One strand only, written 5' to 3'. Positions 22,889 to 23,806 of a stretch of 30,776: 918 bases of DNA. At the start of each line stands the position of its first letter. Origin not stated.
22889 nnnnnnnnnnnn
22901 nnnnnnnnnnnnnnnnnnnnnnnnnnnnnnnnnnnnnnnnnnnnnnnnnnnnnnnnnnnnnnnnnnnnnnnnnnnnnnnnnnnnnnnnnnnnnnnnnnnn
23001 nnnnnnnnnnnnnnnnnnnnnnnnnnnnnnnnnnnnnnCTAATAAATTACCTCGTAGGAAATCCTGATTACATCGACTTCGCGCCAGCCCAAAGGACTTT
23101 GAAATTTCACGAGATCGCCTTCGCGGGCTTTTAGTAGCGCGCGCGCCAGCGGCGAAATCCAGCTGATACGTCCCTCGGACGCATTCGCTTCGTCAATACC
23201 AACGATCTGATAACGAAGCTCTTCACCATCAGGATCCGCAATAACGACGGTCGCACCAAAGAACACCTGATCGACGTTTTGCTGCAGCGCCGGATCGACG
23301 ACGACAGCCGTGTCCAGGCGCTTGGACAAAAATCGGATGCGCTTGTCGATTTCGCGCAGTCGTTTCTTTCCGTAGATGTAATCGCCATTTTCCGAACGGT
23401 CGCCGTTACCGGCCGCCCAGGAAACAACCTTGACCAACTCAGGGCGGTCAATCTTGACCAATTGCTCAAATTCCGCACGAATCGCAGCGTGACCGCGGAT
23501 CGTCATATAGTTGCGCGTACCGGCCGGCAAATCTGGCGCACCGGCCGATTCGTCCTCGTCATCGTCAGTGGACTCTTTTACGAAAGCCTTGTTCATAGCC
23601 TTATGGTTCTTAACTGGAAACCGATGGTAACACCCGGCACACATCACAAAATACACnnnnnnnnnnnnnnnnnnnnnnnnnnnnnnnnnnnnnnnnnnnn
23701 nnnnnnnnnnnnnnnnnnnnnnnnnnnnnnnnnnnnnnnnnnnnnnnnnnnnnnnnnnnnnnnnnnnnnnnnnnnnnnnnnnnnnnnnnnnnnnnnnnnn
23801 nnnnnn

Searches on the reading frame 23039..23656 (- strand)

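Call 11: search_protein_families(library=pfam, proteins=[window:23039-23656:-])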
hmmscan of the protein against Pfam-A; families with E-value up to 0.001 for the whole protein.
window:23039-23656:- (205 aa): 2 families
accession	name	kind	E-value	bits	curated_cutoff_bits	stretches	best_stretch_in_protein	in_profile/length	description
PF01272.25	GreA_GreB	-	8.2e-24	83.8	26.9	1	128-201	3-77/77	Transcription elongation factor, GreA/GreB, C-term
PF03449.20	GreA_GreB_N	-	3.2e-21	75.7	24.5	1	49-119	1-71/71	Transcription elongation factor, N-terminal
